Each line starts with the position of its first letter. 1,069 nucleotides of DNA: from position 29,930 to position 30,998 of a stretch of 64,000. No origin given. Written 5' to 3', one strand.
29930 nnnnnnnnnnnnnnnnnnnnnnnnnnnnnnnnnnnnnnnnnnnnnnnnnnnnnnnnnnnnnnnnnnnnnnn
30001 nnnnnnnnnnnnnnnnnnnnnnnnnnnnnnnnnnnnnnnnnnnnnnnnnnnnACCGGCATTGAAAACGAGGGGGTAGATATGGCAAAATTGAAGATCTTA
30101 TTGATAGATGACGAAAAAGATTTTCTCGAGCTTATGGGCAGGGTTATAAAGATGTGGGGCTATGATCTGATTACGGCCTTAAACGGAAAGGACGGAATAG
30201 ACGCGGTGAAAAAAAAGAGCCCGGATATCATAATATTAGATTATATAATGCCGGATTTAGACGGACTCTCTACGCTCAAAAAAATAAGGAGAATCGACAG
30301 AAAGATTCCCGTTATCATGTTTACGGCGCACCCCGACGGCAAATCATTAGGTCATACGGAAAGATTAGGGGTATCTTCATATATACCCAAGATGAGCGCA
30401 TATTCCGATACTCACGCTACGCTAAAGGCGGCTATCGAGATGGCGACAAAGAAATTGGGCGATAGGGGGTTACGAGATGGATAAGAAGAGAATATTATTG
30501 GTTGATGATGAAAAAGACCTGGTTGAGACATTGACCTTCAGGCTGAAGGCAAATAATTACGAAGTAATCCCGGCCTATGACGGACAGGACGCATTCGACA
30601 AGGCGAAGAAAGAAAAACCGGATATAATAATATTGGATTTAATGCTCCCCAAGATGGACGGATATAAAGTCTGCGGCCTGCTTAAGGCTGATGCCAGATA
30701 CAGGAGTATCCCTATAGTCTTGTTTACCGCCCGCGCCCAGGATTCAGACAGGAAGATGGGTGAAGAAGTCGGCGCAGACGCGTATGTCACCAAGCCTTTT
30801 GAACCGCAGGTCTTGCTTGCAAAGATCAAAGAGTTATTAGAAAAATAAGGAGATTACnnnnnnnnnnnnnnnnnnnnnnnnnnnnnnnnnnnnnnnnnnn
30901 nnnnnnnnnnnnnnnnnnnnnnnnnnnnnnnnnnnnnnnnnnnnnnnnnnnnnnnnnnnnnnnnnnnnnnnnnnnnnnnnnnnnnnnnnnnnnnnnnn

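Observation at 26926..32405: Signalling locus with four orphan receivers and two soluble kinases, one fused to a degenerate GGDEF and a PilZ domain, directly upstream of the pilus genes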

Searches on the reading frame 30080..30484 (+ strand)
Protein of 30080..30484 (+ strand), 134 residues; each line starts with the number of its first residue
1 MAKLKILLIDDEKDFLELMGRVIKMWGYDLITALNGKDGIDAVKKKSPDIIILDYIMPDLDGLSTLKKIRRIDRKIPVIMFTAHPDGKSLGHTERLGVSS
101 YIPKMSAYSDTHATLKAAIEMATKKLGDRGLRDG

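Call 3: search_protein_families(library=pfam, proteins=[window:30080-30484:+], max_evalue=0.1)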
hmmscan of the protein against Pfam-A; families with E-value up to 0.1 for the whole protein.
window:30080-30484:+ (134 aa): 2 families
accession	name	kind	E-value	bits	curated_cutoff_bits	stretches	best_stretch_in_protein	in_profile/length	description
PF00072.30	Response_reg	-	9.4e-24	84.2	30.2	1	6-113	1-108/111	Response regulator receiver domain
PF18428.7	BRCT_3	-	0.059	13.8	26.1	1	2-58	4-59/102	BRCA1 C Terminus (BRCT) domain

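Call 4: search_protein_families(library=ncbifam, proteins=[window:30080-30484:+], max_evalue=0.1)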
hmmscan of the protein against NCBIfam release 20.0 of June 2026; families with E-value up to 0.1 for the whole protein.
window:30080-30484:+ (134 aa): 101 families (the best 25 are shown)
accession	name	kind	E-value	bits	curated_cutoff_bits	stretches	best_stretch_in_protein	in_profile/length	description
NF052313.1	T9SS_RR_PorX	equivalog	2.5e-17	62.9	300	1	5-84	2-81/513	T9SS response regulator signal transducer PorX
TIGR02875.1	spore_0_A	equivalog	3e-17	62.7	200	1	3-105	2-108/262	sporulation transcription factor Spo0A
NF040534.1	resp_reg_YycF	equivalog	7.2e-17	61.4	340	1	5-121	2-117/231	response regulator YycF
NF040689.1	MtrAB_MtrA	equivalog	7.9e-17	61.3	300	1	6-121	1-115/219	MtrAB system response regulator MtrA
NF045944.1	ResRegRpaBCyano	equivalog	8e-17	61.4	330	1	7-111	1-104/229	response regulator transcription factor RpaB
TIGR02154.1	PhoB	equivalog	1.3e-16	60.6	296.2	1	4-123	3-124/226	phosphate regulon transcriptional regulator PhoB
NF008199.0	PRK10955.1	equivalog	5.4e-16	59.2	341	1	5-118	3-114/232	envelope stress response regulator transcription factor CpxR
NF033117.2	vanR_ACDEGLN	exception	6.4e-16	58.6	350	1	6-117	1-111/226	VanR-ABDEGLN family response regulator transcription factor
NF007005.1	PRK09468.1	equivalog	7.5e-16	58.3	331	1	3-123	3-123/237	osmolarity response regulator transcription factor OmpR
NF011695.0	PRK15115.1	equivalog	1e-15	57.5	763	1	4-124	7-127/445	two-component system response regulator GlrR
NF008469.0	PRK11361.1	equivalog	1.2e-15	57.2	714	1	3-125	4-126/461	acetoacetate metabolism transcriptional regulator AtoC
NF051870.1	NAssimRespRegNtrX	equivalog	1.4e-15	57.2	600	1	5-104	3-104/452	nitrogen assimilation response regulator NtrX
NF008176.1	PRK10923.1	equivalog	4.3e-15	55.3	620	1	1-121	1-121/469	nitrogen regulation protein NR(I)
NF051850.1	RespRegRprY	equivalog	6.7e-15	55.1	370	1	3-112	4-113/234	response regulator transcription factor RprY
NF007689.0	PRK10365.1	equivalog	7.2e-15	54.7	760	1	3-121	5-123/441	sigma-54-dependent response regulator transcription factor ZraR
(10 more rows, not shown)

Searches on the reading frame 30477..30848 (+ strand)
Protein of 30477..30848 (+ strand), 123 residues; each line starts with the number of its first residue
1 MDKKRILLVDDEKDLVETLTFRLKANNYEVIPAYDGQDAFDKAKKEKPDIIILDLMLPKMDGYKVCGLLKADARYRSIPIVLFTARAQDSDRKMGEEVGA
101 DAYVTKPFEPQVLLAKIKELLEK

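Call 3: search_protein_families(library=pfam, proteins=[window:30477-30848:+], max_evalue=0.1)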
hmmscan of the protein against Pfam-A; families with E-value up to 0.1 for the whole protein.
window:30477-30848:+ (123 aa): 2 families
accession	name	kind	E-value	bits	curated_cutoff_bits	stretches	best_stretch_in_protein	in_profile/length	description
PF00072.30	Response_reg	-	6.2e-27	94.4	30.2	1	6-118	1-111/111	Response regulator receiver domain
PF23198.2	PDE8A_N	-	0.021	15.2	29.6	1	5-89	11-97/147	PDE8A-like, N-terminal domain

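Call 4: search_protein_families(library=ncbifam, proteins=[window:30477-30848:+], max_evalue=0.1)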
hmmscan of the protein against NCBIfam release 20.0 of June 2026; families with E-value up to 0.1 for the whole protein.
window:30477-30848:+ (123 aa): 99 families (the best 25 are shown)
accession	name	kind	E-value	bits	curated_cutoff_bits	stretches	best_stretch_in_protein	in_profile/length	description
TIGR02154.1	PhoB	equivalog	9e-35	120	296.2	1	3-121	2-120/226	phosphate regulon transcriptional regulator PhoB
NF007135.0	PRK09581.1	equivalog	1e-33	116.8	474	1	5-120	4-119/457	PleD family two-component system response regulator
NF040534.1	resp_reg_YycF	equivalog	1.6e-32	112.7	340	1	4-120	1-114/231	response regulator YycF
NF045944.1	ResRegRpaBCyano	equivalog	4.2e-31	108.1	330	1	7-122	1-113/229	response regulator transcription factor RpaB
NF040689.1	MtrAB_MtrA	equivalog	5.1e-30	104.4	300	1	6-121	1-113/219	MtrAB system response regulator MtrA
NF033117.2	vanR_ACDEGLN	exception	2e-29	102.8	350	1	6-121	1-113/226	VanR-ABDEGLN family response regulator transcription factor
NF008296.0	PRK11083.1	equivalog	2e-29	102.6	273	1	1-122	1-119/228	two-component system response regulator CreB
NF053854.1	RespRegPhoBBctds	equivalog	1.9e-27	96.1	270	1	6-122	1-116/225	two-component system response regulator PhoB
NF007982.1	PRK10710.1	equivalog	3.4e-27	95.5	380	1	3-122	7-123/235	envelope stress response regulator BaeR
NF007005.1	PRK09468.1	equivalog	5.1e-27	94.8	331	1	3-121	3-119/237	osmolarity response regulator transcription factor OmpR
NF041733.1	resp_reg_CseB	equivalog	1.3e-26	93.4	350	1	5-121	2-115/228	two-component system response regulator CseB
NF033120.0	vanR_FM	exception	4.4e-26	91.9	460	1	1-119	1-116/231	vancomycin resistance response regulator transcription factor, VanR-F/VanR-M family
NF007546.0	PRK10161.1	equivalog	4.7e-26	91.8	471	1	4-121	3-120/229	phosphate response regulator transcription factor PhoB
NF000403.1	vanR-C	exception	5.7e-24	84.9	480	1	4-121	3-117/231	vancomycin resistance response regulator transcription factor VanR-C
NF000404.1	vanR-D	exception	1.9e-23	83.2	500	1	4-121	3-116/232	vancomycin resistance response regulator transcription factor VanR-D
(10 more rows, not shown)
